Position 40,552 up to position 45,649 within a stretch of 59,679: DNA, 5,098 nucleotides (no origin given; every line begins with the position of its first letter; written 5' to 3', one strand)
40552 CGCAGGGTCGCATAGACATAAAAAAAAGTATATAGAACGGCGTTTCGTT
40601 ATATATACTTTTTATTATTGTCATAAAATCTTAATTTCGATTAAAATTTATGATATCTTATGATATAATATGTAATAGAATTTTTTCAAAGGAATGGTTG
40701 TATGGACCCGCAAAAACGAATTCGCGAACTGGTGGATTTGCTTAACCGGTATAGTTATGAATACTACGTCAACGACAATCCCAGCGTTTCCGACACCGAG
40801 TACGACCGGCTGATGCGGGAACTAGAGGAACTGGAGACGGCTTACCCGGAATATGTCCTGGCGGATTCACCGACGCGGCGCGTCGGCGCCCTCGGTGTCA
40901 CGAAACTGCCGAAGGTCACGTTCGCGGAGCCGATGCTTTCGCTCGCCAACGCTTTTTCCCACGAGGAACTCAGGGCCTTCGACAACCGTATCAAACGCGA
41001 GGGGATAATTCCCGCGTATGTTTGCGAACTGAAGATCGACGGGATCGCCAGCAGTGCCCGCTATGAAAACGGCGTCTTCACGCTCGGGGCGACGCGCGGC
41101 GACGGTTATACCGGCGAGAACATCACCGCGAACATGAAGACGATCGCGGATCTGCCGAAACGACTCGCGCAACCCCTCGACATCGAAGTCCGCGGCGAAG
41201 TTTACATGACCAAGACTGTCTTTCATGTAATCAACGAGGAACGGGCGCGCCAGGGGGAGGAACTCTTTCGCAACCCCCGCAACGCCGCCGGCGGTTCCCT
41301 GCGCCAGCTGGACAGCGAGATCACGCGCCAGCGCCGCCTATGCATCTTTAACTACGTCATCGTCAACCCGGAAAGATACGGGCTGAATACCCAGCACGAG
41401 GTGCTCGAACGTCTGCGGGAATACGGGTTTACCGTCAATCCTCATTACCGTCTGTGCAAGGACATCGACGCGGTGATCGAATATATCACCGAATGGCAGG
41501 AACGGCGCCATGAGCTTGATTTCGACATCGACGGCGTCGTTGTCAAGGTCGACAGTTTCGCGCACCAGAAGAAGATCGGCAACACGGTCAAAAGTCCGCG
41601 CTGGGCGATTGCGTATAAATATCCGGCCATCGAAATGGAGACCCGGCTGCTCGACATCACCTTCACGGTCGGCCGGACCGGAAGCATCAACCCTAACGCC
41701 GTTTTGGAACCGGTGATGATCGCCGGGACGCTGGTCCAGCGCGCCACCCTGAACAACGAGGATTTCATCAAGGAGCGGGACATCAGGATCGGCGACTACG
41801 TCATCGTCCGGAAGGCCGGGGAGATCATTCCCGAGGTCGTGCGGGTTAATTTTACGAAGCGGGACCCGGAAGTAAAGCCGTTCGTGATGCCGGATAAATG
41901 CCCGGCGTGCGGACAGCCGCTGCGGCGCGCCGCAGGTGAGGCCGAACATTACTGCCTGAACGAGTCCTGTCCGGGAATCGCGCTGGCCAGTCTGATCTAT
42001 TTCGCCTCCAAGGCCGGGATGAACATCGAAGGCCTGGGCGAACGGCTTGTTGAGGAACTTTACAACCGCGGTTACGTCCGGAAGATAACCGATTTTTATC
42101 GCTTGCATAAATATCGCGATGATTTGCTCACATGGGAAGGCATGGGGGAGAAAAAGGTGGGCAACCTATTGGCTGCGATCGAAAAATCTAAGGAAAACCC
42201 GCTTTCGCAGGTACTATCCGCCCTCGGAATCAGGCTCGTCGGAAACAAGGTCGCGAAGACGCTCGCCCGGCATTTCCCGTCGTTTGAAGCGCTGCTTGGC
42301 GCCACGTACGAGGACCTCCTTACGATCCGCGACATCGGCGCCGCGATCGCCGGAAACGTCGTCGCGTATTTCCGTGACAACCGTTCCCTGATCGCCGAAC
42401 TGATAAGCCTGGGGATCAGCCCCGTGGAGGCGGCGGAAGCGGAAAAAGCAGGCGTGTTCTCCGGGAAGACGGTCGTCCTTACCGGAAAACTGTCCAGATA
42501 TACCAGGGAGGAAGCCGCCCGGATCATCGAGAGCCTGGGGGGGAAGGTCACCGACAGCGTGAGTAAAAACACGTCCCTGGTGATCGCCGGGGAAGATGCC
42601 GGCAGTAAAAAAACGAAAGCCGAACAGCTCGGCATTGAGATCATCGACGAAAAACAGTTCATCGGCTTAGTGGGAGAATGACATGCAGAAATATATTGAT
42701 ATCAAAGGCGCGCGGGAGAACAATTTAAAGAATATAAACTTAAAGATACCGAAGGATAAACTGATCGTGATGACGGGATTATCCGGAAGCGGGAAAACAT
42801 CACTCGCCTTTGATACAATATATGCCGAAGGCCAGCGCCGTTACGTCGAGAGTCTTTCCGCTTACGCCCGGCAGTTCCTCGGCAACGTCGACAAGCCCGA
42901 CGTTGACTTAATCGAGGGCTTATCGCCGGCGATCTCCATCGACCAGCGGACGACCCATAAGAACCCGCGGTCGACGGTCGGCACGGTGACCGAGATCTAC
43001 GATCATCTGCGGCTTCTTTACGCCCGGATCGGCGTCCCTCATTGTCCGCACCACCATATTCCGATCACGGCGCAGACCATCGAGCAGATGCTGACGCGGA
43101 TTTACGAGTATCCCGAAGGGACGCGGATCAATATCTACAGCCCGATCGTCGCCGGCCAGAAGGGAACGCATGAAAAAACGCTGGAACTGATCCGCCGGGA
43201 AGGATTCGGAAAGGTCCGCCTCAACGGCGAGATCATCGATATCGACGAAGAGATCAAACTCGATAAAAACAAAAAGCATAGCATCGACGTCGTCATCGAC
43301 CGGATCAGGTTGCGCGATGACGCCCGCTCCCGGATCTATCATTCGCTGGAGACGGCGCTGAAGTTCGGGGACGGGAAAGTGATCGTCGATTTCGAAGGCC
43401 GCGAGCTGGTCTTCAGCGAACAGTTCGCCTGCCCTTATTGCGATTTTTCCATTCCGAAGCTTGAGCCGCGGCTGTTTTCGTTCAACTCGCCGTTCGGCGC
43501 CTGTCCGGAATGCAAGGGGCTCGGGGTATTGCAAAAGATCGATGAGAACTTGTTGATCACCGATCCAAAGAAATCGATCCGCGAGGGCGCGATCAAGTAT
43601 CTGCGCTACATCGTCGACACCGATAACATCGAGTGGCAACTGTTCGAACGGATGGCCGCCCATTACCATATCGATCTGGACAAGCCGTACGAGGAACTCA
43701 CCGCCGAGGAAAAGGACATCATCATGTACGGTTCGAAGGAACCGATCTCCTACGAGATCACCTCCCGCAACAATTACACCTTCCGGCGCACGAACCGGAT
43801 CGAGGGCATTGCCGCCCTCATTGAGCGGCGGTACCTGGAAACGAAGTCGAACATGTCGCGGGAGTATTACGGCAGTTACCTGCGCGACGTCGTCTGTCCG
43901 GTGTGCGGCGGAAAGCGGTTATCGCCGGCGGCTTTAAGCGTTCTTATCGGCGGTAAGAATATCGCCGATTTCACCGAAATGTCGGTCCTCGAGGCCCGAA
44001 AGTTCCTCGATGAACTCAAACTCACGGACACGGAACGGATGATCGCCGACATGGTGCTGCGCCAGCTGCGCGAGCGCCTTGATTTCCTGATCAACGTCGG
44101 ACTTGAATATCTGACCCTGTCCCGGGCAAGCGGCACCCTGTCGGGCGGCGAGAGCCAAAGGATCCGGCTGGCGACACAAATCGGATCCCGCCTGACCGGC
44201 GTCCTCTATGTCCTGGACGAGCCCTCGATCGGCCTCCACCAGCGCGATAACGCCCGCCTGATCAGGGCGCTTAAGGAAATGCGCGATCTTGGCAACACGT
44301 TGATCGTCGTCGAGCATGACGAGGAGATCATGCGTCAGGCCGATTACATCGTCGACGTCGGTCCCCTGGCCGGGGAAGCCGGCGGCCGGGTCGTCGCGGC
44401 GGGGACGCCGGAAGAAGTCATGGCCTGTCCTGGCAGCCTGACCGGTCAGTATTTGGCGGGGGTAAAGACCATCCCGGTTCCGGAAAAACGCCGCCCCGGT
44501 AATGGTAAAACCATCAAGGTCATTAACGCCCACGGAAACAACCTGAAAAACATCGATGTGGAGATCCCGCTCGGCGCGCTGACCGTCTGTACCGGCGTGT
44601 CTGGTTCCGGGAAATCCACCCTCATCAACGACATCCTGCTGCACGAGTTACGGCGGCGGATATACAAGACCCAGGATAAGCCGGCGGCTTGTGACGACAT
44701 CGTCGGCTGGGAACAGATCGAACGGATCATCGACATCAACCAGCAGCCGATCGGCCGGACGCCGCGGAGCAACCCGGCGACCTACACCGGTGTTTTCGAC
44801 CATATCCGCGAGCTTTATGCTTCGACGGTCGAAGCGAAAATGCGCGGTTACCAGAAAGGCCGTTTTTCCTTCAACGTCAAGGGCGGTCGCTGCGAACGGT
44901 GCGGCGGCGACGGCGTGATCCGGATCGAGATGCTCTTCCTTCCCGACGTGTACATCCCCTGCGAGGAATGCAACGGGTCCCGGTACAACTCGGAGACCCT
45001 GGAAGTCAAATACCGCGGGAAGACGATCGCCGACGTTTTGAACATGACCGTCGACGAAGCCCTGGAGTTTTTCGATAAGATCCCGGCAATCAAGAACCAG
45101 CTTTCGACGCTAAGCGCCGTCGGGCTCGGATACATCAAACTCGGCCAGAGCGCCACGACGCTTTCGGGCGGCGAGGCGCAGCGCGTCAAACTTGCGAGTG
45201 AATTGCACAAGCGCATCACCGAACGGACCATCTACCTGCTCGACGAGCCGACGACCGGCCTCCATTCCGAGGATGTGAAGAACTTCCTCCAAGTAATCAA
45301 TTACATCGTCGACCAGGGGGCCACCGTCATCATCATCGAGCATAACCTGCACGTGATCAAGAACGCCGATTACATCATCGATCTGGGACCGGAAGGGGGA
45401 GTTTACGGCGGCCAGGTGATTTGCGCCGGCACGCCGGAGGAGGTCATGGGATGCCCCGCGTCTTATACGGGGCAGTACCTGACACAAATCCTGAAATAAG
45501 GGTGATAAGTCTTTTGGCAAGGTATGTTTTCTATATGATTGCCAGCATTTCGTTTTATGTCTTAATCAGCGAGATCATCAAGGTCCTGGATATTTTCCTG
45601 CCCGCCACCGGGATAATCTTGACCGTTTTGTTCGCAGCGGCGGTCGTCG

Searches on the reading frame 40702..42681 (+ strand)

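Call 36: search_protein_families(library=pfam, proteins=[window:40702-42681:+], max_evalue=0.00001)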
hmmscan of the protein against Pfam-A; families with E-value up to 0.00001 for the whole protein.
window:40702-42681:+ (659 aa): 7 families
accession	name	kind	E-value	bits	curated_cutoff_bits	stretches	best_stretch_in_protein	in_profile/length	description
PF01653.23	DNA_ligase_aden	-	2.8e-90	302.7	27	1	68-309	3-252/253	NAD-dependent DNA ligase adenylation domain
PF03120.22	DNA_ligase_OB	-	1.2e-32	112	32.9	1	313-389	1-77/79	NAD-dependent DNA ligase OB-fold domain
PF12826.13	HHH_2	-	1.1e-19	70.7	27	1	504-561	2-59/64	Helix-hairpin-helix motif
PF00533.33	BRCT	-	6.6e-18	65.2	21.3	1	584-654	4-75/78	BRCA1 C Terminus (BRCT) domain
PF14520.12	HHH_5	-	1.6e-10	41.8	27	0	508-559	5-57/57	Helix-hairpin-helix domain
PF03119.21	DNA_ligase_ZBD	-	1.3e-08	35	25.8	1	399-424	1-26/27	NAD-dependent DNA ligase C4 zinc finger domain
PF22745.1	Nlig-Ia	-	2.4e-06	28.5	27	1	7-51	6-50/92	DNA ligase-like, N-terminal NAD+-binding domain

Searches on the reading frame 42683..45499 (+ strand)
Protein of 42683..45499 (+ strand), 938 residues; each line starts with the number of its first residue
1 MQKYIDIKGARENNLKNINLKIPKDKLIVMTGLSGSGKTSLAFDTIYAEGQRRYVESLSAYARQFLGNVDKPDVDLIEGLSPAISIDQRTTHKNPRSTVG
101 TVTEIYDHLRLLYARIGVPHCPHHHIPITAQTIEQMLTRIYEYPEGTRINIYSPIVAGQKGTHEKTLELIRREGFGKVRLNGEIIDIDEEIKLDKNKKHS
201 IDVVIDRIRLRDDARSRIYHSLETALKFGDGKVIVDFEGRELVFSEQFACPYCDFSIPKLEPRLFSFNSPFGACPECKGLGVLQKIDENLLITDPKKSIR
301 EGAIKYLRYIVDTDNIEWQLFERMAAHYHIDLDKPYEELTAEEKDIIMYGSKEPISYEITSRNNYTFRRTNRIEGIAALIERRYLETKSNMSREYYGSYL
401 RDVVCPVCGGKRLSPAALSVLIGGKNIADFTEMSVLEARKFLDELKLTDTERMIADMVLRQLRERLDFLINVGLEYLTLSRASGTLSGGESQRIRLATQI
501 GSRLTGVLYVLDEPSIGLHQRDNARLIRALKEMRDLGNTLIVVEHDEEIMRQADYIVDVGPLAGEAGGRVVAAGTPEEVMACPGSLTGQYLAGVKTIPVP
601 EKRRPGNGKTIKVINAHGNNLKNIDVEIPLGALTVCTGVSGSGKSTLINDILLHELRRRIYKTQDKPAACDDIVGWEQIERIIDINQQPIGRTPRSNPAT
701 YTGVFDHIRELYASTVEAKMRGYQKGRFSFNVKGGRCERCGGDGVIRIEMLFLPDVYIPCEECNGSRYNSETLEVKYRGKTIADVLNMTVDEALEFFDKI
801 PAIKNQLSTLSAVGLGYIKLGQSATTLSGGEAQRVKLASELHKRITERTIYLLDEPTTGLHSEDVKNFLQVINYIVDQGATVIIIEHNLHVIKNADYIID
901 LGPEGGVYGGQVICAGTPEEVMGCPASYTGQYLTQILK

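Call 36: search_protein_families(library=pfam, proteins=[window:42683-45499:+], max_evalue=0.00001)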
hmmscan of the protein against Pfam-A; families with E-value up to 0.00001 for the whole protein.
window:42683-45499:+ (938 aa): 7 families
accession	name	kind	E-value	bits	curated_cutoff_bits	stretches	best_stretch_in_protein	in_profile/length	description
PF17760.6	UvrA_inter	-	1.3e-38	131.7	23.3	1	131-237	1-107/109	UvrA interaction domain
PF17755.6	UvrA_DNA-bind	-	2.6e-31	108.6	23.2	1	287-396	1-108/110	UvrA DNA-binding domain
PF00005.33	ABC_tran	-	1.2e-21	78.2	25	0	802-858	84-137/137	ABC transporter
PF02463.25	SMC_N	-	1.8e-11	44.4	40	0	247-559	135-211/220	RecF/RecN/SMC N terminal domain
PF13304.12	AAA_21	-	8.8e-07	29.7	27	0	833-889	243-300/304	AAA domain, putative AbiEii toxin, Type IV TA system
PF03193.22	RsgA_GTPase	-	3.8e-06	27.3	30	0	611-654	87-129/174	RsgA GTPase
PF13555.12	AAA_29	-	4.4e-06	26.8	27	0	611-648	4-39/61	P-loop containing region of AAA domain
